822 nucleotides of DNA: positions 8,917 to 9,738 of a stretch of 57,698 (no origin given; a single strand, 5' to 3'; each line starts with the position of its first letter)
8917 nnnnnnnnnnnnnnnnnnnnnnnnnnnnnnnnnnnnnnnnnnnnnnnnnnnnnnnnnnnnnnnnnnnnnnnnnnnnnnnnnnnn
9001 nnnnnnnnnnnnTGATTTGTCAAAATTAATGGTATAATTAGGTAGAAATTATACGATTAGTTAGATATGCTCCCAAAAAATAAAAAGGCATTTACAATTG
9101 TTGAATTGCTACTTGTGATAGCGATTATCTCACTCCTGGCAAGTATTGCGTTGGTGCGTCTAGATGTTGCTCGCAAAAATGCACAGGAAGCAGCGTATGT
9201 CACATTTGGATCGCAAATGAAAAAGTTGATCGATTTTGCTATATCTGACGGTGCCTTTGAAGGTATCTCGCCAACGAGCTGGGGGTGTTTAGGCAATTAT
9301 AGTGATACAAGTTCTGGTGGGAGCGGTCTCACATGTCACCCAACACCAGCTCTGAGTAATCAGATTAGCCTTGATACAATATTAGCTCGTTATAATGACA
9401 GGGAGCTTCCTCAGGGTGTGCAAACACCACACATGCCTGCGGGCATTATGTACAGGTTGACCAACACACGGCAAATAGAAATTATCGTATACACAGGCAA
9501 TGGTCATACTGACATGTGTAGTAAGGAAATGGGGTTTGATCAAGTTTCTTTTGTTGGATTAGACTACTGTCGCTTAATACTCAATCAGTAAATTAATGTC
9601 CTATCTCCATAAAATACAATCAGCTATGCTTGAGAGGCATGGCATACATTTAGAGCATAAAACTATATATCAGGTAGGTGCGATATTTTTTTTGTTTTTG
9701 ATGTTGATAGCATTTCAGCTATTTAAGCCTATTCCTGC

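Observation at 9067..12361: Four tandem cassettes of 'type IV pilin + ~60-aa single-pass membrane protein'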

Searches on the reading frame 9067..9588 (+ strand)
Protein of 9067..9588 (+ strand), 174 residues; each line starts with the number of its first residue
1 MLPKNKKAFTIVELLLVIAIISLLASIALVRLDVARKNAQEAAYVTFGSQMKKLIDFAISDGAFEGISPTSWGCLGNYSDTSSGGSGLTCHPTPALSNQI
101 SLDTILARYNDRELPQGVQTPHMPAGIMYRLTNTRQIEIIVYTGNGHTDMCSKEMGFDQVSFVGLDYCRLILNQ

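Call 5: search_protein_families(library=pfam, proteins=[window:9067-9588:+], max_evalue=1)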
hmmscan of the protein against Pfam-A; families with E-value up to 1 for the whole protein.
window:9067-9588:+ (174 aa): 1 family
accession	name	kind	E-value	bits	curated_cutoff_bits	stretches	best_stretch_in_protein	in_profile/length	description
PF07963.17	N_methyl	-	6.3e-07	29.2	21.2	1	4-29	2-27/27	Prokaryotic N-terminal methylation motif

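Call 11: find_related_loci(query=A1, collection=genome_contigs, flank=6000)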
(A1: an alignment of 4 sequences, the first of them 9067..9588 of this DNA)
Query A1 (174 aa) in genome_contigs; peptide patterns used: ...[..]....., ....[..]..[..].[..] (x = any residue, [..] = any of these).
600 stretches matched a pattern (row limit reached: there are more); 106 encode a relative of the query (tblastn E <= 1e-3); the best 80 are kept; 80 distinct loci.
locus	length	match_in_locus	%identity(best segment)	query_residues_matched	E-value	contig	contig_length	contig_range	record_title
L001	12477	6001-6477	33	6-156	3e-17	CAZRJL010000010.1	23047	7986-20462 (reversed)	MAG TPA_asm: uncultured Bdellovibrionales bacterium isolate binchicken_co220_173 genome assembly, contig: NODE_1343_leng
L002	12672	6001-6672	49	1-53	1e-9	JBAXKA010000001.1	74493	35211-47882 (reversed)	MAG: Candidatus Moraniibacteriota bacterium isolate ELA389 MAG389_1, whole genome shotgun sequence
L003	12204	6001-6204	37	4-69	5e-9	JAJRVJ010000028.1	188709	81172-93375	MAG: Patescibacteria group bacterium isolate Dive96_bin10.367 k141_3968821, whole genome shotgun sequence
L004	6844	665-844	47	7-65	7e-9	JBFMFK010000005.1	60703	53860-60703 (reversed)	MAG: Patescibacteria group bacterium isolate MAG269 MAG269_5, whole genome shotgun sequence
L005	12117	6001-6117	59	4-42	7e-9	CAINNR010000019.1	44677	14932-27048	uncultured Candidatus Berkelbacteria bacterium isolate AlinenLipids_bin-4476 genome assembly, contig: bin-4476:19/39, wh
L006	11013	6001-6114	61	6-43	1e-8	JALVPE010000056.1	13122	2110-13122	MAG: Candidatus Moraniibacteriota bacterium isolate A3_metabat1_scaf2bin.079 A3_NODE_3368_length_13122_cov_2.574606, who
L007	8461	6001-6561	56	2-44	3e-8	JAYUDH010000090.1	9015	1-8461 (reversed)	MAG: Candidatus Moraniibacteriota bacterium isolate GFS_7157 GFS_7157_89, whole genome shotgun sequence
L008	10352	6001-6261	37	5-90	5e-8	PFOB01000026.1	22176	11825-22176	MAG: Candidatus Roizmanbacteria bacterium CG_4_10_14_0_2_um_filter_39_13 CG_4_10_14_0.2_scaffold_885_c, whole genome sho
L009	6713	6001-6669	56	2-44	6e-8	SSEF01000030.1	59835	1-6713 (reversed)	MAG: Candidatus Moraniibacteriota bacterium isolate Bin_68_2 c_000000074864, whole genome shotgun sequence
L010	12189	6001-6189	35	1-61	7e-8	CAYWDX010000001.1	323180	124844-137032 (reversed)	MAG TPA_asm: uncultured Candidatus Saccharibacteria bacterium isolate SRP273308_co1_109 genome assembly, contig: NODE_25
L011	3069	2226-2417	41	6-71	8e-8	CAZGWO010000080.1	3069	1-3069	MAG TPA_asm: uncultured Pseudobdellovibrionaceae bacterium isolate SRP163575_co2_16 genome assembly, contig: NODE_43799_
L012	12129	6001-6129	56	2-44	8e-8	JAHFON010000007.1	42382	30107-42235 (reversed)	MAG: Candidatus Moraniibacteriota bacterium isolate nzgw504 NODE_775_length_42383_cov_4.430458, whole genome shotgun seq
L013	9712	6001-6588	58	5-42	1e-7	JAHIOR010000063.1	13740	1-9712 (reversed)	MAG: Patescibacteria group bacterium isolate KR13_S3.mb.140 KR13_S3.mb.140_k141_441546, whole genome shotgun sequence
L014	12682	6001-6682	49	1-54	8e-8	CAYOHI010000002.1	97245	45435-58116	MAG TPA_asm: uncultured Candidatus Saccharibacteria bacterium isolate SRP200020_co1_324 genome assembly, contig: NODE_21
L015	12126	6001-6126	50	4-45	9e-8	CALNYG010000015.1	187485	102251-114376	MAG: Candidatus Moraniibacteriota bacterium isolate HOU_bin.0114 genome assembly, contig: contig_28404, whole genome sho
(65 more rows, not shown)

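Call 44: find_homologous_proteins(query=A1, max_evalue=1e-8)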
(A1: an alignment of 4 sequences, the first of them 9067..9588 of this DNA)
Query A1 (4 sequences) (174 aa, profile of the alignment): 2446 proteins with E <= 1e-8 among 8000 candidates; the best 120 are listed.
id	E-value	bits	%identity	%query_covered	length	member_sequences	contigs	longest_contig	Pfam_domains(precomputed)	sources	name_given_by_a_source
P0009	9.7e-78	278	36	91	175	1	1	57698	PF07963.18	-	-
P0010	1.0e-71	259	35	88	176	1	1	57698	PF07963.18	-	-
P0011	4.7e-71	256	35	78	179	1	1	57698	PF07963.18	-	-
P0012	1.7e-69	251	92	100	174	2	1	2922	PF07963.18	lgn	-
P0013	1.2e-64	236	39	85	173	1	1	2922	PF07963.18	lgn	-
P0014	2.0e-60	222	75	99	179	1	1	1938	PF07963.18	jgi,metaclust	metaclust:\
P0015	2.4e-43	166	34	95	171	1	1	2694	PF07963.18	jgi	jgi:prepilin-type N-terminal cleavage/methylation domain-containing protein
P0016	1.3e-40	157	42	88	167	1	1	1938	PF07963.18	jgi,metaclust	metaclust:\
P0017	4.9e-40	155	35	97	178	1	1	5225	PF07963.18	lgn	-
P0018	1.9e-37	147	38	88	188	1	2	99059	PF07963.18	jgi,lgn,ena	-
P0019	2.4e-37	147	34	83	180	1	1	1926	PF07963.18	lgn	-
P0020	1.7e-35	141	39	69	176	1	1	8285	PF07963.18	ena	-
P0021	1.4e-34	138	35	91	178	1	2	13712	PF07963.18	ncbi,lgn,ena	-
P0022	2.1e-34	137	33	94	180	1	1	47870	PF07963.18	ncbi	-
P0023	1.4e-31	128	36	85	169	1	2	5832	PF07963.18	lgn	-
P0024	7.0e-31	126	44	70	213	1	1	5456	PF07963.18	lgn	-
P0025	1.3e-30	125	34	95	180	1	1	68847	PF07963.18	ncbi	-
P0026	2.1e-30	124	31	94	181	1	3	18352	PF07963.18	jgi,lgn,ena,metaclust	metaclust:\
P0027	4.5e-29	120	36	84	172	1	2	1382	PF07963.18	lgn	-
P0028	1.7e-27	114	36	68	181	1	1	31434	PF07963.18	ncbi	ncbi:MAG TPA: type II secretion system protein [Patescibacteria group bacterium]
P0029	2.4e-27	114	31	96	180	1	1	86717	PF07963.18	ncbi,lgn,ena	-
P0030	2.6e-27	114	33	76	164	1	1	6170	PF07963.18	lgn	-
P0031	5.2e-27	113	38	67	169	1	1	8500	PF07963.18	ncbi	-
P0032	2.3e-26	111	35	96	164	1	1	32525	PF07963.18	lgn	-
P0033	3.0e-26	110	32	91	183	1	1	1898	PF07963.18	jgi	jgi:prepilin-type N-terminal cleavage/methylation domain-containing protein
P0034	1.1e-25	109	42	47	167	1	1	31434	PF07963.18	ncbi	ncbi:MAG TPA: type II secretion system protein [Patescibacteria group bacterium]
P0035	2.6e-24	104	31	85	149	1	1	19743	PF07963.18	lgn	-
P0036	1.5e-23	102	32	82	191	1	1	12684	PF07963.18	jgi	jgi:prepilin-type N-terminal cleavage/methylation domain-containing protein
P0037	2.2e-23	101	38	49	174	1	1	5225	PF07963.18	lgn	-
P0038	7.3e-23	99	27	97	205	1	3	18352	PF07963.18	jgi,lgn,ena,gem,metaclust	metaclust:\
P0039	2.5e-18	85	46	37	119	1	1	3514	PF07963.18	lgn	-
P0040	5.0e-18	84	40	52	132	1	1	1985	PF07963.18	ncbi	-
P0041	6.8e-18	83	42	40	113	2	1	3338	PF07963.18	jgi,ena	-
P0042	8.6e-18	83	49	39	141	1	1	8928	PF07963.18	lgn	-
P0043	1.3e-17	82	59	25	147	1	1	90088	PF07963.18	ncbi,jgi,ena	-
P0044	1.3e-17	82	53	26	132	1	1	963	PF07963.18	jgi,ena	-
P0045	1.4e-17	82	38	53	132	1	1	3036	PF07963.18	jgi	jgi:prepilin-type N-terminal cleavage/methylation domain-containing protein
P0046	1.5e-17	82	42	37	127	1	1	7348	PF07963.18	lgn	-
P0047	1.8e-17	82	41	51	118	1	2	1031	PF07963.18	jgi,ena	-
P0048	2.0e-17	82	41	41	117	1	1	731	PF07963.18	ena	-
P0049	2.1e-17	82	41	41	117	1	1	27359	PF07963.18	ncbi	-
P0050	2.4e-17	81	35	50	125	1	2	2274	PF07963.18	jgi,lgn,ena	-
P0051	2.6e-17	81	43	36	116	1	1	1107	PF07963.18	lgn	-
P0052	3.2e-17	81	38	48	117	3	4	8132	PF07963.18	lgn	-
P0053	3.4e-17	81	47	51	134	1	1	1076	PF07963.18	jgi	jgi:prepilin-type N-terminal cleavage/methylation domain-containing protein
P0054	3.5e-17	81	63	24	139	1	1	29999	PF07963.18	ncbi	-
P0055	3.8e-17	81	53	25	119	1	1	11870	PF07963.18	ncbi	-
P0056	4.2e-17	81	54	30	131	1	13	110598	PF07963.18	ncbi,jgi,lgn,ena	jgi:prepilin-type N-terminal cleavage/methylation domain-containing protein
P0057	4.8e-17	80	63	24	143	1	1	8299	PF07963.18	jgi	-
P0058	4.9e-17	80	43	40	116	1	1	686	PF07963.18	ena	-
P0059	5.0e-17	80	43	51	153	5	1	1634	PF07963.18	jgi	jgi:prepilin-type N-terminal cleavage/methylation domain-containing protein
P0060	5.3e-17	80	45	37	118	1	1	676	PF07963.18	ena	-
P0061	5.5e-17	80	51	39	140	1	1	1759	PF07963.18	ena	-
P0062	5.9e-17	80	36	63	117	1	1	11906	PF07963.18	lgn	-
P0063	6.4e-17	80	60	25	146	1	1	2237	PF07963.18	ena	-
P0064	7.2e-17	80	46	34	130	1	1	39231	PF07963.18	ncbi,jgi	ncbi:MAG: type II secretion system protein [Parcubacteria group bacterium]|jgi:prepilin-type N-termi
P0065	8.3e-17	80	56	25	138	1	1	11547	PF07963.18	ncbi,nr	ncbi:MAG: type II secretion system protein [Candidatus Moranbacteria bacterium]|nr:type II secretion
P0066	9.3e-17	80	42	48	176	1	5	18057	PF07963.18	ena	-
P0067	9.7e-17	79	66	24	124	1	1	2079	PF07963.18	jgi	-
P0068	1.0e-16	79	46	31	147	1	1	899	PF07963.18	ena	-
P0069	1.2e-16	79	60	26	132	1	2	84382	PF07963.18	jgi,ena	jgi:prepilin-type N-terminal cleavage/methylation domain-containing protein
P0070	1.2e-16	79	44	40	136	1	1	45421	PF07963.18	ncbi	-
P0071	1.4e-16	79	41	53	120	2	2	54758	PF07963.18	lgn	-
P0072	1.5e-16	79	56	25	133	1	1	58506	PF07963.18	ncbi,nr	ncbi:MAG: type II secretion system protein [Candidatus Moranbacteria bacterium]|nr:type II secretion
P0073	1.6e-16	79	55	22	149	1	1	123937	PF07963.18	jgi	jgi:prepilin-type N-terminal cleavage/methylation domain-containing protein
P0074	1.7e-16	79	45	41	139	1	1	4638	PF07963.18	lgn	-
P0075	1.7e-16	79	38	60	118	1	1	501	PF07963.18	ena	-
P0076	1.8e-16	79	44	34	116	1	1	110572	PF07963.18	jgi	jgi:prepilin-type N-terminal cleavage/methylation domain-containing protein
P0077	1.9e-16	79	47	36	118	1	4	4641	PF07963.18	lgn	-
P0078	1.9e-16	79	56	26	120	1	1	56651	PF07963.18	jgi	jgi:type IV pilus assembly protein PilA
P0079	2.1e-16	78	55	26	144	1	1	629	PF07963.18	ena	-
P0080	2.3e-16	78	58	21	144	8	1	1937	PF07963.18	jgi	jgi:prepilin-type N-terminal cleavage/methylation domain-containing protein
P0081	2.5e-16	78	50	34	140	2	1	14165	PF07963.18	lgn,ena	-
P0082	2.5e-16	78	41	48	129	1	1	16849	PF07963.18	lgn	-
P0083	2.6e-16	78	41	51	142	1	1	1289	PF07963.18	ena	-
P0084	2.8e-16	78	57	25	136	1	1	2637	PF07963.18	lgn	-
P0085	2.8e-16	78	42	33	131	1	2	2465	PF07963.18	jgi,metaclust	metaclust:\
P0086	2.9e-16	78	48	25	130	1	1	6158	PF07963.18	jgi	-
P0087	3.0e-16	78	45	37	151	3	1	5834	PF07963.18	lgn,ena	-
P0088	3.5e-16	78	58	25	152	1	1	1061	PF07963.18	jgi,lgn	jgi:prepilin-type N-terminal cleavage/methylation domain-containing protein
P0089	4.0e-16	77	39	45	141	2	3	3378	PF07963.18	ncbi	-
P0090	4.0e-16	77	46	31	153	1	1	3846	PF07963.18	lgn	-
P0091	4.3e-16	77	56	26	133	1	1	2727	PF07963.18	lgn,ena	-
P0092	4.4e-16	77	45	36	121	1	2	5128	PF07963.18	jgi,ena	jgi:prepilin-type N-terminal cleavage/methylation domain-containing protein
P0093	4.4e-16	77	45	39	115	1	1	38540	PF07963.18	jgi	jgi:prepilin-type N-terminal cleavage/methylation domain-containing protein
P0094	4.5e-16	77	44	31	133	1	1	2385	PF07963.18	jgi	jgi:prepilin-type N-terminal cleavage/methylation domain-containing protein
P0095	4.6e-16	77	40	48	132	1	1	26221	PF07963.18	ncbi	-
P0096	4.7e-16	77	56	24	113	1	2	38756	PF07963.18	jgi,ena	-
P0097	4.8e-16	77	38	53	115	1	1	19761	PF07963.18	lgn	-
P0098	5.2e-16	77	48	36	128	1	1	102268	PF07963.18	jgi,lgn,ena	-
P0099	5.3e-16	77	52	30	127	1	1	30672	PF07963.18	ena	-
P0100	5.4e-16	77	58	25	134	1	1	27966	PF07963.18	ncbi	-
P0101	5.5e-16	77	55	29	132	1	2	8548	PF07963.18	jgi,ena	-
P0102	5.5e-16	77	38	57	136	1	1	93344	PF07963.18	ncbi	ncbi:MAG: type II secretion system protein [Patescibacteria group bacterium]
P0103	5.6e-16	77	53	25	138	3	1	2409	PF07963.18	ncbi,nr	ncbi:MAG: prepilin-type N-terminal cleavage/methylation domain-containing protein [Candidatus Moranb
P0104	5.8e-16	77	34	60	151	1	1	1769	PF07963.18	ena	-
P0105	5.9e-16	77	40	36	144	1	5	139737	PF07963.18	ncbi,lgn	-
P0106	6.1e-16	77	45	39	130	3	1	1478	PF07963.18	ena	-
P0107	6.4e-16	77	61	24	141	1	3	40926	PF07963.18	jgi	-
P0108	6.6e-16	77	44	31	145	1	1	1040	PF07963.18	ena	-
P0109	6.6e-16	77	32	76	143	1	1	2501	PF07963.18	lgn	-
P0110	6.7e-16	77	59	25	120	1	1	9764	PF07963.18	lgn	-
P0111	6.9e-16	77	59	24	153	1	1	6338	PF07963.18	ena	-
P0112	7.0e-16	77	56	30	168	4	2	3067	PF07963.18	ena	-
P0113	7.3e-16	77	39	53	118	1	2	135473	PF07963.18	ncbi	-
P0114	7.3e-16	77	56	25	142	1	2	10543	PF07963.18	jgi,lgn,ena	-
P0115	7.3e-16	77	47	33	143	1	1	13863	PF07963.18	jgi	jgi:prepilin-type N-terminal cleavage/methylation domain-containing protein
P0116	7.3e-16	77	41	40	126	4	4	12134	PF07963.18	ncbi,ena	-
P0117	7.6e-16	77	43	50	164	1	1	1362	PF07963.18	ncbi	-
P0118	7.8e-16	77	43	42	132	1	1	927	PF07963.18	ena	-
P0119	7.8e-16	77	40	37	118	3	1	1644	PF07963.18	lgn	-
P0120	8.3e-16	76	66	24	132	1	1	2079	PF07963.18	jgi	-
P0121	8.4e-16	76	44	35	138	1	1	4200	PF07963.18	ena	-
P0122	9.0e-16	76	48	29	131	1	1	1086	PF07963.18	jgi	jgi:prepilin-type N-terminal cleavage/methylation domain-containing protein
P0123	9.0e-16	76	45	37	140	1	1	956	PF07963.18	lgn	-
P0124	9.2e-16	76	44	35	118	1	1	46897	PF07963.18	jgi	jgi:prepilin-type N-terminal cleavage/methylation domain-containing protein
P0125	9.3e-16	76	35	69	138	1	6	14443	PF07963.18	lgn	-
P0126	9.3e-16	76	36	50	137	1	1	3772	PF07963.18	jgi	jgi:prepilin-type N-terminal cleavage/methylation domain-containing protein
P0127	9.3e-16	76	39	39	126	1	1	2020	PF07963.18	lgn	-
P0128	9.3e-16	76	40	40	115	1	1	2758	PF07963.18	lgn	-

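Call 45: find_encoding_contigs(protein=P0012, flank=10000, max_places=3)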
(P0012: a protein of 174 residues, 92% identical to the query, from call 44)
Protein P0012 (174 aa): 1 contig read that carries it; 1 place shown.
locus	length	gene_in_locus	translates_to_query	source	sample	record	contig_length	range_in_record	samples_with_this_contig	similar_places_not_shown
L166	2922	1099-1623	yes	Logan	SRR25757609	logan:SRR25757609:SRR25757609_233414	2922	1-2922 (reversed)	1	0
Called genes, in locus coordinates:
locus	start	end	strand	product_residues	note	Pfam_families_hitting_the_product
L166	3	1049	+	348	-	?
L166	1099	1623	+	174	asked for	PF07963:N_methyl (weak)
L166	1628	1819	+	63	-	-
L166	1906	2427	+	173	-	PF07963:N_methyl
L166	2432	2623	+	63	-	-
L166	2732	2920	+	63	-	?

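Call 46: find_encoding_contigs(protein=P0014, flank=10000, max_places=3)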
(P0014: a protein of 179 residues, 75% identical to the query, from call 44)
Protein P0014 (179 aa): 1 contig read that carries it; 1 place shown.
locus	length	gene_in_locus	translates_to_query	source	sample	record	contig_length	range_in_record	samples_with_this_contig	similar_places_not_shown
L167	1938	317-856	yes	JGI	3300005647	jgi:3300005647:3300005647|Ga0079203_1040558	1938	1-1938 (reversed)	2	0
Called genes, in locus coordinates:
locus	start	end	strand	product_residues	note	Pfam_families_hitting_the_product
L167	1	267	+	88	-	?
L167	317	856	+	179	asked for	PF07963:N_methyl (weak)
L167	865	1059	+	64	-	-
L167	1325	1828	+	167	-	PF07963:N_methyl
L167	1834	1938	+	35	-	?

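Call 47: find_encoding_contigs(protein=P0017, flank=10000, max_places=3)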
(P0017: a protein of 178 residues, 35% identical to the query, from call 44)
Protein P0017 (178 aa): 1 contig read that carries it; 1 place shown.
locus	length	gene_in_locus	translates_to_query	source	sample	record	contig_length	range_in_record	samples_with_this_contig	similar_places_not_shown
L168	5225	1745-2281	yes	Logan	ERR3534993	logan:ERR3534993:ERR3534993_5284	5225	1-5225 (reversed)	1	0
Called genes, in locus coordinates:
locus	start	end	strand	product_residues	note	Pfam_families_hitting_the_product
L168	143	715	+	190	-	-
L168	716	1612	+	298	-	PF02424:ApbE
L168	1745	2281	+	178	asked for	PF07963:N_methyl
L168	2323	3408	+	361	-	PF02129:Peptidase_S15 (weak), PF00561:Abhydrolase_1 (faint), PF12146:Hydrolase_4, PF12697:Abhydrolase_6 (weak), PF20434:BD-FAE (faint), PF01738:DLH, PF00326:Peptidase_S9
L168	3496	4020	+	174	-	PF07963:N_methyl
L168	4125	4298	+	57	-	-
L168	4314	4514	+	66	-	-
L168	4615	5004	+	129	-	-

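Call 48: find_encoding_contigs(protein=P0018, flank=8000, max_places=2)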
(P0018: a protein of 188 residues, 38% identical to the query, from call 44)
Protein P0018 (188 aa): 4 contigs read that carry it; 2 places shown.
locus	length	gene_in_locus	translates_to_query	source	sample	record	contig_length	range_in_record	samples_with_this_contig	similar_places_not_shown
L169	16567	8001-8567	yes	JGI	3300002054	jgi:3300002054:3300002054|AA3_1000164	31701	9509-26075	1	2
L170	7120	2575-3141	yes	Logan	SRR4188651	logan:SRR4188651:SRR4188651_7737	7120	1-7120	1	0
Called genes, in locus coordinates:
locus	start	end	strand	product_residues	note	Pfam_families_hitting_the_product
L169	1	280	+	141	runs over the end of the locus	PF03946:Ribosomal_L11_N, PF00298:Ribosomal_L11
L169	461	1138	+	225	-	PF00687:Ribosomal_L1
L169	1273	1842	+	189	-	PF13238:AAA_18 (weak)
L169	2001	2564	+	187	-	PF06559:DCD_N (weak), PF22769:DCD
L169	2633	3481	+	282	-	PF00303:Thymidylat_synt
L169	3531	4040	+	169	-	PF00186:DHFR_1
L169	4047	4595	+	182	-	PF01121:CoaE (faint), PF13189:Cytidylate_kin2 (faint), PF13238:AAA_18, PF13671:AAA_33 (weak), PF13207:AAA_17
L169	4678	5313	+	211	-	PF02223:Thymidylate_kin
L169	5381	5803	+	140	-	PF22769:DCD (weak), PF00692:dUTPase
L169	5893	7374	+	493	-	PF02934:GatB_N, PF02637:GatB_Yqey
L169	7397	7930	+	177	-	PF18967:PycTM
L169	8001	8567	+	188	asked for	PF07963:N_methyl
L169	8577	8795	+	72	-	-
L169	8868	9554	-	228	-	PF02698:DUF218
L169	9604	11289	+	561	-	PF13196:DUF4012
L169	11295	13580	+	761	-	PF00534:Glycos_transf_1 (faint), PF00535:Glycos_transf_2, PF13641:Glyco_tranf_2_3, PF13632:Glyco_trans_2_3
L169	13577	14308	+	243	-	PF03808:Glyco_tran_WecG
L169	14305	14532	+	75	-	-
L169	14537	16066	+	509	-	PF00749:tRNA-synt_1c, PF19269:Anticodon_2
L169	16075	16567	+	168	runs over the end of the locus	-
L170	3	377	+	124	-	?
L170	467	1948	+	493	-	PF02934:GatB_N, PF02637:GatB_Yqey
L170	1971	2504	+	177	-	PF18967:PycTM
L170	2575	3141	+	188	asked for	PF07963:N_methyl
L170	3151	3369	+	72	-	-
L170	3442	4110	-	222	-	PF02698:DUF218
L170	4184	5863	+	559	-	PF13196:DUF4012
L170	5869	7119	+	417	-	?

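Call 60: find_encoding_contigs(protein=P0022, flank=5000, max_places=1)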
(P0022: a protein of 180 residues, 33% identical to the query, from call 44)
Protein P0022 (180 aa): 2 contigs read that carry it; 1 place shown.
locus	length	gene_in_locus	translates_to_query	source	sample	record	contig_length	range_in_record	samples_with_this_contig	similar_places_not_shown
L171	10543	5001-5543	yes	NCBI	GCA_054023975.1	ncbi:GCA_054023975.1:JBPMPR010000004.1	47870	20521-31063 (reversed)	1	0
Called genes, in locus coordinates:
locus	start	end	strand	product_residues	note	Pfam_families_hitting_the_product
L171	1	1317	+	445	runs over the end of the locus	PF01225:Mur_ligase, PF08245:Mur_ligase_M, PF02875:Mur_ligase_C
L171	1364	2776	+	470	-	-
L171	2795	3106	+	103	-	-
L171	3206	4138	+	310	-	PF01565:FAD_binding_4, PF02873:MurB_C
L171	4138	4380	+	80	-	-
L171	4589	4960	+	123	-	PF02482:Ribosomal_S30AE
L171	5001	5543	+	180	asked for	PF07963:N_methyl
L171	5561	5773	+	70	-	-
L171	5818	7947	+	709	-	PF02629:CoA_binding, PF13380:CoA_binding_2, PF13607:Succ_CoA_lig, PF19045:Ligase_CoA_2, PF13549:ATP-grasp_5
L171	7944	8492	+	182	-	PF00072:Response_reg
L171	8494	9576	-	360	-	PF03462:PCRF, PF00472:RF-1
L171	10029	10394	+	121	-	-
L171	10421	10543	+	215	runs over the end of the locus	PF01386:Ribosomal_L25p, PF14693:Ribosomal_TL5_C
